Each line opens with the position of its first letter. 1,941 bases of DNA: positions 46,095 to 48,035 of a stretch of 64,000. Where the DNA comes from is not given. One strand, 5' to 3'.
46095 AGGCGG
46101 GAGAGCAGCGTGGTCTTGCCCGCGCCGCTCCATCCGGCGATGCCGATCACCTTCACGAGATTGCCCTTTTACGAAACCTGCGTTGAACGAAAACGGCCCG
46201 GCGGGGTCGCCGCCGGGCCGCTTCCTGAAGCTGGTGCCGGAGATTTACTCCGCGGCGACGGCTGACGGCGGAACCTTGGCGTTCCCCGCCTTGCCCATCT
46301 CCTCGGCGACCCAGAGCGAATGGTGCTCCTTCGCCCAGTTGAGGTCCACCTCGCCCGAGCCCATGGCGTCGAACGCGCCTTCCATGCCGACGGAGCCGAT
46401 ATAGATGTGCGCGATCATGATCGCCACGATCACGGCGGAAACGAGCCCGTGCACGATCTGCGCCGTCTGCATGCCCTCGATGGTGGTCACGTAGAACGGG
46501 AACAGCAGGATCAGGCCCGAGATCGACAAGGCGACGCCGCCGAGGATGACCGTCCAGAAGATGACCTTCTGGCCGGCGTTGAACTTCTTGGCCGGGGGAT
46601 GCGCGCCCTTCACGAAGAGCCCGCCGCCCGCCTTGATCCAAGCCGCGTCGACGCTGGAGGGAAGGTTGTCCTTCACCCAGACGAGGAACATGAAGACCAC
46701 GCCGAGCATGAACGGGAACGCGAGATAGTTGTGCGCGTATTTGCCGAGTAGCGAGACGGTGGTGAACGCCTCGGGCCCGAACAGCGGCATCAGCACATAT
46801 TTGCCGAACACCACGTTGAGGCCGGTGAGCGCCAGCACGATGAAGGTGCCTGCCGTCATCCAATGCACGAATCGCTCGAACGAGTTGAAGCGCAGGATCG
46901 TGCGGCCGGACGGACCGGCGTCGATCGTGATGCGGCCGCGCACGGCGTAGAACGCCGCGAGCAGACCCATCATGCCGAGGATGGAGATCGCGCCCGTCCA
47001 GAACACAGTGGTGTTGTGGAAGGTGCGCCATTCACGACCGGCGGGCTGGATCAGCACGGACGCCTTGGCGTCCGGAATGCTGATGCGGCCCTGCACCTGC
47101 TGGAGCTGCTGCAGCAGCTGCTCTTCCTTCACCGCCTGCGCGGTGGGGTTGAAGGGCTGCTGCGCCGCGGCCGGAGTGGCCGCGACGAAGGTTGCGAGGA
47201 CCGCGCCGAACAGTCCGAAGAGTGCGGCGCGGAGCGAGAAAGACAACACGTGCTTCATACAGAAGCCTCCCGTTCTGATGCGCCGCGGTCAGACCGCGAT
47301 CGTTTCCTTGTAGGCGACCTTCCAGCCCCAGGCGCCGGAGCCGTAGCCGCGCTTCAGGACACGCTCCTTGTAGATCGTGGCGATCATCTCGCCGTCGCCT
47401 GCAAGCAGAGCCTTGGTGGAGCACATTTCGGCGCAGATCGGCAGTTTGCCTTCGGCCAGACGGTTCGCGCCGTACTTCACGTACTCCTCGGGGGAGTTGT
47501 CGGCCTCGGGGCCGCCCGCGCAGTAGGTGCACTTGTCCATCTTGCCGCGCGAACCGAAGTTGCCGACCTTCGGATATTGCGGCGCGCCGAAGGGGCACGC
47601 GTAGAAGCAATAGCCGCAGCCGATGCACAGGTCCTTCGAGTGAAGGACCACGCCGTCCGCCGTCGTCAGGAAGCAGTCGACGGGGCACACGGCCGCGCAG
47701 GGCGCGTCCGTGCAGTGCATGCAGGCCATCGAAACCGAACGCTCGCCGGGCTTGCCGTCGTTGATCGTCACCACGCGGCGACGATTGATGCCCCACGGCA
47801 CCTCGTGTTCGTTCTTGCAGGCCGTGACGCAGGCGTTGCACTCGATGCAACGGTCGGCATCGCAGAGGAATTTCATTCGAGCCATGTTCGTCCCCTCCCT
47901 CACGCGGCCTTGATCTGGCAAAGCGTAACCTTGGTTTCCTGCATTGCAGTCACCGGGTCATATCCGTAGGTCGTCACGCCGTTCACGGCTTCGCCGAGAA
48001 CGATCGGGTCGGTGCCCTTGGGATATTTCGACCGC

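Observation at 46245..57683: Formate dehydrogenase operon carries a five-gene block of unknown function and faces a divergent polyferredoxin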

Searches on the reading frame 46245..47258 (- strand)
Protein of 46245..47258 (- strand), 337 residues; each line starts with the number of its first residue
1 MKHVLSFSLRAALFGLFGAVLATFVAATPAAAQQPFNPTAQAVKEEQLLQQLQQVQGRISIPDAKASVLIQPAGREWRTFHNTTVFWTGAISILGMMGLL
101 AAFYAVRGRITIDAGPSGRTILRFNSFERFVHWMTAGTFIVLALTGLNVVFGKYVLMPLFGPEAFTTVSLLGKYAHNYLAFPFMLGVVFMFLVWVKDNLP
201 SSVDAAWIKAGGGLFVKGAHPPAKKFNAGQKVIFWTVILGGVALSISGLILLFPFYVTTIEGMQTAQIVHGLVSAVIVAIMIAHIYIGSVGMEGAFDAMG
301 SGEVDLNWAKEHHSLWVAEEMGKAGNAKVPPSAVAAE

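Call 4: search_protein_families(library=pfam, proteins=[window:46245-47258:-], max_evalue=0.01)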
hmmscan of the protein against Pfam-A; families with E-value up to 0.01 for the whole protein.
window:46245-47258:- (337 aa): 1 family
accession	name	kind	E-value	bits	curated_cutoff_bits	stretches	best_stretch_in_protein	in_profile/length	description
PF01292.26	Ni_hydr_CYTB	-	5.7e-24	85.3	30.1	1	123-301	1-178/179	Prokaryotic cytochrome b561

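Call 5: search_protein_families(library=ncbifam, proteins=[window:46245-47258:-], max_evalue=0.01)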
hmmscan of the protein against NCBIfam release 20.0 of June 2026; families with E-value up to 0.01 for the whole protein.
window:46245-47258:- (337 aa): 5 families
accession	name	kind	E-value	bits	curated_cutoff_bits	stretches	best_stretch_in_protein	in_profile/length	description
TIGR01583.1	formate-DH-gamm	equivalog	1.8e-47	162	115.85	1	121-321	2-202/204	formate dehydrogenase subunit gamma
NF007924.0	PRK10639.1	equivalog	3.6e-26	92.2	341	1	120-320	6-202/211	formate dehydrogenase cytochrome b556 subunit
NF007558.0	PRK10179.1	equivalog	9.6e-23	81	339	1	119-320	5-204/217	formate dehydrogenase-N subunit gamma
NF011582.1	PRK15006.1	equivalog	1.6e-05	24.7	204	1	223-292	163-232/248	thiosulfate reductase cytochrome B subunit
TIGR02125.1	CytB-hydogenase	equivalog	0.0015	18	121.5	0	123-287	2-187/212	Ni/Fe-hydrogenase, b-type cytochrome subunit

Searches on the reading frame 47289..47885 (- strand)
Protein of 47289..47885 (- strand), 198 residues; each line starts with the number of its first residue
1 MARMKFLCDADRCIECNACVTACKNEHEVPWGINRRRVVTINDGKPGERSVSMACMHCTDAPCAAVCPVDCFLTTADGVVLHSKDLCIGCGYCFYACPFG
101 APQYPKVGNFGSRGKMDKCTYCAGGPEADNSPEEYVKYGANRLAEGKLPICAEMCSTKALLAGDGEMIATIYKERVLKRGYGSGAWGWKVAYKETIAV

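Call 4: search_protein_families(library=pfam, proteins=[window:47289-47885:-], max_evalue=0.01)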
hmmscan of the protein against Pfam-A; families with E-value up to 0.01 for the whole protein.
window:47289-47885:- (198 aa): 13 families
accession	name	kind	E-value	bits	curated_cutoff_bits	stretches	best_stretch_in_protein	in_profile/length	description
PF12838.12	Fer4_7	-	1.1e-12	48.7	27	2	87-159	2-52/52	4Fe-4S dicluster domain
PF13247.11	Fer4_11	-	2.9e-10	40.7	26.2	1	52-127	7-79/100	4Fe-4S dicluster domain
PF13237.11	Fer4_10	-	1.1e-09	38.5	25.5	2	82-123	4-46/53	4Fe-4S dicluster domain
PF00037.32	Fer4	-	1.9e-09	37.3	21.1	2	83-102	4-23/24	4Fe-4S binding domain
PF13187.11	Fer4_9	-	3.7e-09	36.9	27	2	87-157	2-49/52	4Fe-4S dicluster domain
PF12837.12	Fer4_6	-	2.1e-08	34.2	25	1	79-102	1-24/24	4Fe-4S binding domain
PF12797.12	Fer4_2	-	5.9e-07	29.5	24.5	2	79-99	2-22/22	4Fe-4S binding domain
PF14697.11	Fer4_21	-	5.3e-05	23.7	35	1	54-99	7-53/59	4Fe-4S dicluster domain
PF13484.11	Fer4_16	-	0.00038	21.6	30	0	87-114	2-28/66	4Fe-4S double cluster binding domain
PF25160.1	LdpA_Fe-S-bd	-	0.00046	20.4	27.6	1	60-100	6-41/49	LdpA Fe-S cluster-binding domain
PF13183.11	Fer4_8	-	0.0005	21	27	0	10-70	2-67/68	4Fe-4S dicluster domain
PF12800.12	Fer4_4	-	0.00061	20.4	24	1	85-100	2-17/17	4Fe-4S binding domain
PF12798.12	Fer4_3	-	0.0039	18.4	27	1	87-101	1-15/15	4Fe-4S binding domain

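Call 74: search_protein_families(library=ncbifam, proteins=[window:47289-47885:-], max_evalue=0.00001)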
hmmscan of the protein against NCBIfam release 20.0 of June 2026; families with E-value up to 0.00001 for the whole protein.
window:47289-47885:- (198 aa): 23 families
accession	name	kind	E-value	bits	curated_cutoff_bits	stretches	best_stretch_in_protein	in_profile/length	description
NF038355.1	FDH3_beta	equivalog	1.2e-101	338.3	240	1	2-180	1-179/180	formate dehydrogenase FDH3 subunit beta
TIGR02951.1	DMSO_dmsB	equivalog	4.9e-26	91.7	214.1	1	5-132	3-137/161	DMSO/selenate family reductase complex B subunit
NF045797.1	DsrO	equivalog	8e-22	77.8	200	1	3-164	43-201/235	sulfate reduction electron transfer complex DsrMKJOP subunit DsrO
TIGR03149.1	cyt_nit_nrfC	equivalog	3.8e-21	75.5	377.6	1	3-164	38-183/225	cytochrome c nitrite reductase Fe-S protein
NF008134.0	PRK10882.1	equivalog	5.4e-21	75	263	1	51-177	109-220/329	hydrogenase 2 operon protein HybA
NF011569.0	PRK14993.1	equivalog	4.1e-20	72.2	416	1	3-164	43-187/244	tetrathionate reductase subunit TtrB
NF045715.1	sulf_resp_HmcB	equivalog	1e-17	64.2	420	1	52-178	104-211/307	sulfate respiration complex iron-sulfur protein HmcB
NF041715.1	arsenate_red_ArrB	equivalog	1.5e-16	60.6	450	1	4-105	3-107/233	arsenate respiratory reductase iron-sulfur subunit ArrB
TIGR01582.1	FDH-beta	equivalog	2.9e-16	59.4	334.7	1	54-181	92-201/283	formate dehydrogenase subunit beta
NF009408.0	PRK12769.1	equivalog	5.4e-15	54.5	1003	1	7-129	6-131/659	formate-dependent uric acid utilization protein AegA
NF009451.0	PRK12809.1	equivalog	9.4e-14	50.6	1154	1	8-103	7-103/639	formate-dependent uric acid utilization protein YgfT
NF041782.1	mnquin_red_QrcC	equivalog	1.1e-11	44.9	400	1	7-164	4-192/239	menaquinone reductase iron-sulfur cluster-binding subunit QrcC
NF007658.0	PRK10330.1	equivalog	2.4e-11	43.5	260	1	6-175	5-167/181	electron transport protein HydN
NF045766.1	PhenlGlyoxDHPadI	equivalog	1.5e-10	40.5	700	1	8-129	9-125/443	NADH-dependent phenylglyoxylate dehydrogenase subunit beta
NF045490.1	FdxA_Protbact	equivalog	1.4e-08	35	135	1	51-101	5-54/104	ferredoxin FdxA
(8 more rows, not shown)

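Call 85: search_dna_similar(query=window:47289-47885:-, collection=plasmids, mode=protein, max_evalue=1e-40, max_rows=60, rows=spread)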
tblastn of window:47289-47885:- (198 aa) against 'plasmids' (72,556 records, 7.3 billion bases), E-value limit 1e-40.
Records with a match: 99; places in all: 99; records where one place covers at least 80% of the query: 99.
Best place of each record, by identity: 90-95% 5; 80-90% 85; 60-80% 9.
By first word of the organism name: Pseudosulfitobacter 47; Sulfitobacter 14; Azospirillum 10; Sinorhizobium 6; Bradyrhizobium 4; Sagittula 3; Ralstonia 3; Alloyangia 2; Loktanella 2; Variovorax 2; and 6 more.
By predicted mobility (MOB-suite, as given by PLSDB): non-mobilizable 92; mobilizable 4; conjugative 3.
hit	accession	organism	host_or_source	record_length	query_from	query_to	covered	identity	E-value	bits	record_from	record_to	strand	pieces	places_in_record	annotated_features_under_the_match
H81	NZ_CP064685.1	Bradyrhizobium sp. CW1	Acmispon strigosus,cell culture,bulk ...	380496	3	196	98%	93.3%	9e-122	385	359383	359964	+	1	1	fdh3B: formate dehydrogenase FDH3 subunit beta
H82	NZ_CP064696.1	Bradyrhizobium sp. 184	Acmispon strigosus,cell culture,root ...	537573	3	196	98%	93.3%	9e-122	385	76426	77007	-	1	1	fdh3B: formate dehydrogenase FDH3 subunit beta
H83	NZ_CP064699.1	Bradyrhizobium sp. 183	Acmispon strigosus,cell culture,root ...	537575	3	196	98%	93.3%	9e-122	385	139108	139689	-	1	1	fdh3B: formate dehydrogenase FDH3 subunit beta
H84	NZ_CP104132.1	Sinorhizobium sp. K101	Phaseolus vulgaris,cell ...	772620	1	198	100%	87.9%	2e-116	370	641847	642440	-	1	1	fdh3B: formate dehydrogenase FDH3 subunit beta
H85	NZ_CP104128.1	Sinorhizobium sp. M103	Phaseolus vulgaris,cell ...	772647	1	198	100%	87.9%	2e-116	370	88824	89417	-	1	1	fdh3B: formate dehydrogenase FDH3 subunit beta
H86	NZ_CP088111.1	Sinorhizobium medicae WSM1115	cell culture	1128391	1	198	100%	87.4%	3e-116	370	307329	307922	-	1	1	record has no annotation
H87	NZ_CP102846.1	Microvirga terrae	soil,soil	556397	1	198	100%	87.4%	3e-115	367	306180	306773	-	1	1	fdh3B: formate dehydrogenase FDH3 subunit beta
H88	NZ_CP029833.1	Azospirillum ramasamyi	single cell,Cow dung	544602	1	195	98%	83.6%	6e-110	352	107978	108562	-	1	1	fdh3B: formate dehydrogenase FDH3 subunit beta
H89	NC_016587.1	Azospirillum lipoferum 4B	-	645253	1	192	97%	84.4%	7e-110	351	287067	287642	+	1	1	fdh3B: formate dehydrogenase FDH3 subunit beta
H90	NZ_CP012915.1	Azospirillum brasilense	Digitaria eriantha,microbe,root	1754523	1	195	98%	82.6%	1e-111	356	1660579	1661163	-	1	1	none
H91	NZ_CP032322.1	Azospirillum argentinense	soil sample,Agricultural field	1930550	1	195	98%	82.6%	7e-110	351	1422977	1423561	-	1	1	record has no annotation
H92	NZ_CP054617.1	Azospirillum oryzae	cell culture,soil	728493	1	192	97%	83.9%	2e-108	347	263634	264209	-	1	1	fdh3B: formate dehydrogenase FDH3 subunit beta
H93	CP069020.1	Pseudosulfitobacter pseudonitzschiae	Skeletonema menzelii,The surface ...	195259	1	194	98%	82.5%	3e-108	347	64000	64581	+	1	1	4Fe-4S dicluster domain-containing protein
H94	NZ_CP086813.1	Pseudosulfitobacter pseudonitzschiae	Trieres chinensis,The surface seawater ...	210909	1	194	98%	82.5%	3e-108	347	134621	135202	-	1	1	fdh3B: formate dehydrogenase FDH3 subunit beta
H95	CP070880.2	Pseudosulfitobacter pseudonitzschiae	Skeletonema costatum,The surface ...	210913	1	194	98%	82.5%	3e-108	347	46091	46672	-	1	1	fdh3B: formate dehydrogenase FDH3 subunit beta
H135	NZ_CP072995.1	Loktanella salsilacus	-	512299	1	192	97%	75.5%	8e-98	317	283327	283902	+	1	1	fdh3B: formate dehydrogenase FDH3 subunit beta | molybdopterin-dependent oxidoreductase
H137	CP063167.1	Variovorax paradoxus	-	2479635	1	197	99%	73.1%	1e-96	313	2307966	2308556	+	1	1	4Fe-4S dicluster domain-containing protein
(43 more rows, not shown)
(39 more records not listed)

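Call 86: get_annotated_region(hit=H135, flank=14000)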
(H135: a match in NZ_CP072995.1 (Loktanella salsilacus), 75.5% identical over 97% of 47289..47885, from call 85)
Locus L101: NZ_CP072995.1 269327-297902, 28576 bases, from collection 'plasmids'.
description: Loktanella salsilacus strain 1A07899 plasmid plas1, complete sequence
organism: Loktanella salsilacus (NCBI taxid 195913)
taxonomy: Bacteria; Pseudomonadota; Alphaproteobacteria; Rhodobacterales; Roseobacteraceae; Loktanella; Loktanella salsilacus
host: -; source: -; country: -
typing (MOB-suite, as given by PLSDB): non-mobilizable
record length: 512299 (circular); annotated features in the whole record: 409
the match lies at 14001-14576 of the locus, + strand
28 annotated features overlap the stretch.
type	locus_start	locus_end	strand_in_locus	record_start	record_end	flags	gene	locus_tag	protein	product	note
CDS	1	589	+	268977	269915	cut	-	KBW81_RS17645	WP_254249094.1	2-hydroxyacid dehydrogenase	-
CDS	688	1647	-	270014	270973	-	-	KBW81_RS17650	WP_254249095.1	D-erythronate dehydrogenase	-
CDS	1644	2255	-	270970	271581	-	-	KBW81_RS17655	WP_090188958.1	LysE family translocator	-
CDS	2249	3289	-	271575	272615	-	-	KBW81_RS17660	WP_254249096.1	L-idonate 5-dehydrogenase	-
CDS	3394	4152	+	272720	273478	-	-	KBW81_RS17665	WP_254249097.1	SDR family oxidoreductase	-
CDS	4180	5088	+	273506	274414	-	-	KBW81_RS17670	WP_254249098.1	NAD(P)-dependent oxidoreductase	-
CDS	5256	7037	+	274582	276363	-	-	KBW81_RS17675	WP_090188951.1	IlvD/Edd family dehydratase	-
CDS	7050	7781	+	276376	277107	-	-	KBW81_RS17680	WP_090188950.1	SDR family NAD(P)-dependent oxidoreductase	-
CDS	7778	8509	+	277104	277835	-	-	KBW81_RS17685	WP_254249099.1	SDR family NAD(P)-dependent oxidoreductase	-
CDS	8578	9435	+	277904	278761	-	-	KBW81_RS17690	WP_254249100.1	BadF/BadG/BcrA/BcrD ATPase family protein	-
CDS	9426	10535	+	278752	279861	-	nagA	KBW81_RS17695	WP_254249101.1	N-acetylglucosamine-6-phosphate deacetylase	GO:0006040 - amino sugar metabolic process [Evidence IEA]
CDS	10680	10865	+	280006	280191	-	-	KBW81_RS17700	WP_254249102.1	hypothetical protein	-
CDS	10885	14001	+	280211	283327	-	-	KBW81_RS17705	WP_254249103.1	molybdopterin-dependent oxidoreductase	-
CDS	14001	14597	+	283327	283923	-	fdh3B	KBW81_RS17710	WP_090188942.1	formate dehydrogenase FDH3 subunit beta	-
CDS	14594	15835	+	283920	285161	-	-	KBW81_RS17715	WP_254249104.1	formate dehydrogenase subunit gamma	GO:0009061 - anaerobic respiration [Evidence IEA]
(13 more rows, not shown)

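Call 87: get_annotated_region(hit=H137, flank=14000)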
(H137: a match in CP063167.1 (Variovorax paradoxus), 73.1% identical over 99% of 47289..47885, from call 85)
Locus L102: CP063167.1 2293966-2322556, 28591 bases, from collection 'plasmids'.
description: Variovorax paradoxus strain VAI-C plasmid unnamed, complete sequence
organism: Variovorax paradoxus (NCBI taxid 34073)
taxonomy: Bacteria; Pseudomonadota; Betaproteobacteria; Burkholderiales; Comamonadaceae; Variovorax; Variovorax paradoxus
host: -; source: -; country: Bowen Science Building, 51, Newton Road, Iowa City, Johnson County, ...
typing (MOB-suite, as given by PLSDB): non-mobilizable
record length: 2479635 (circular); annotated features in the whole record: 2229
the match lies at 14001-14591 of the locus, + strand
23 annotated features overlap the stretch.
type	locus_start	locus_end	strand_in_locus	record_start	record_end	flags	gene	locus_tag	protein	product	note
CDS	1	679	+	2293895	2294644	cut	-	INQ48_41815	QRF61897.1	aspartate/glutamate racemase family protein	-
CDS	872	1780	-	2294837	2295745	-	-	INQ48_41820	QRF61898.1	formate dehydrogenase accessory sulfurtransferase FdhD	-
CDS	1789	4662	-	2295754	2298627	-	fdhF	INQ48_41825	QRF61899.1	formate dehydrogenase subunit alpha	-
CDS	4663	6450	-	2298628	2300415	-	-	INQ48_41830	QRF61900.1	NAD(P)H-dependent oxidoreductase subunit E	-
CDS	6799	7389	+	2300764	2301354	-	-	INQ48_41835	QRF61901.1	DUF3305 domain-containing protein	-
CDS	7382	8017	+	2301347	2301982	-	-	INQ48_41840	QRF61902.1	DUF3306 domain-containing protein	-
CDS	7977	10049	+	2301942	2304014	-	-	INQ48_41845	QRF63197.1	4Fe-4S binding protein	-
CDS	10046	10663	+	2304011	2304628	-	-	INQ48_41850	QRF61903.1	molecular chaperone TorD family protein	-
CDS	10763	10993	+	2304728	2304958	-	-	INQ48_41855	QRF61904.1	formate dehydrogenase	-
CDS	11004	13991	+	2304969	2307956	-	-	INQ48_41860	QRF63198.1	formate dehydrogenase subunit alpha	-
CDS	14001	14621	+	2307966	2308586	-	-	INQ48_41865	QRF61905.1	4Fe-4S dicluster domain-containing protein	-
CDS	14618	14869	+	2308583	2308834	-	-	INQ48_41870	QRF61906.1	hypothetical protein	-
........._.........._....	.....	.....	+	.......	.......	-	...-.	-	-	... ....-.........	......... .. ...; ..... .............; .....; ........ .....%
CDS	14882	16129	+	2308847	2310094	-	-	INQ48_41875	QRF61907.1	formate dehydrogenase subunit gamma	-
CDS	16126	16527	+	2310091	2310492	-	-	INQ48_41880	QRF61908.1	hypothetical protein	-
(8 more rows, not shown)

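Call 90: get_annotated_region(hit=H89, flank=10000)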
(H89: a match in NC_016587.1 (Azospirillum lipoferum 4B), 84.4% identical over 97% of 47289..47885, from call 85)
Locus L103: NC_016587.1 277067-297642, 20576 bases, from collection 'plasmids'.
description: Azospirillum lipoferum 4B plasmid AZO_p4, complete sequence
organism: Azospirillum lipoferum 4B (NCBI taxid 862719)
taxonomy: Bacteria; Pseudomonadota; Alphaproteobacteria; Rhodospirillales; Azospirillaceae; Azospirillum; Azospirillum lipoferum; Azospirillum lipoferum 4B
host: -; source: -; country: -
typing (MOB-suite, as given by PLSDB): non-mobilizable
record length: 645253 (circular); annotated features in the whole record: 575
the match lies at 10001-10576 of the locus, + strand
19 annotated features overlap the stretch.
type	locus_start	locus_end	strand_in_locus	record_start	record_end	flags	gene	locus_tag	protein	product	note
CDS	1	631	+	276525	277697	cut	-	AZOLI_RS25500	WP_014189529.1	mandelate racemase/muconate lactonizing enzyme family protein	-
CDS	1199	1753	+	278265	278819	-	-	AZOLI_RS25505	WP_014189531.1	carbonic anhydrase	-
CDS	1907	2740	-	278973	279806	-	nadC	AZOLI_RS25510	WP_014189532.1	carboxylating nicotinate-nucleotide diphosphorylase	GO:0019363 - pyridine nucleotide biosynthetic process [Evidence IEA]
CDS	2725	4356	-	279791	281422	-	-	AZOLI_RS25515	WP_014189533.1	L-aspartate oxidase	GO:0009435 - NAD biosynthetic process [Evidence IEA]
CDS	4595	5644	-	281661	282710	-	nadA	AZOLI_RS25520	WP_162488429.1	quinolinate synthase NadA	GO:0009435 - NAD biosynthetic process [Evidence IEA]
CDS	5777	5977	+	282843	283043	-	-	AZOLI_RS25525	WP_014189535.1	hypothetical protein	-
CDS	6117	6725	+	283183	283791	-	-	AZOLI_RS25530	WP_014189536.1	molecular chaperone TorD family protein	-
CDS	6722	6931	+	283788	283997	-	-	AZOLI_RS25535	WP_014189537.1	twin-arginine translocation signal domain-containing protein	-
CDS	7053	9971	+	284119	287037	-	-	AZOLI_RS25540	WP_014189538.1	formate dehydrogenase subunit alpha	-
CDS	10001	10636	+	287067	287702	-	fdh3B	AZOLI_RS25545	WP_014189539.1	formate dehydrogenase FDH3 subunit beta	-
CDS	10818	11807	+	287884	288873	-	-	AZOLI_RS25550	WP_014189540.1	formate dehydrogenase subunit gamma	GO:0009061 - anaerobic respiration [Evidence IEA]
CDS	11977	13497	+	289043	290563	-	adh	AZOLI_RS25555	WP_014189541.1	aldehyde dehydrogenase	-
CDS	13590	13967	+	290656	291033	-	-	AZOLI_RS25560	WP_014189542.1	DUF779 domain-containing protein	-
CDS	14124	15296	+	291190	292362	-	nosP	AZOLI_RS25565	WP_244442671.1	nitric oxide-sensing protein NosP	GO:0046209 - nitric oxide metabolic process [Evidence IEA]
CDS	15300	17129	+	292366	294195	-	-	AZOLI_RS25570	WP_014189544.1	NahK/ErcS family hybrid sensor histidine kinase/response regulator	-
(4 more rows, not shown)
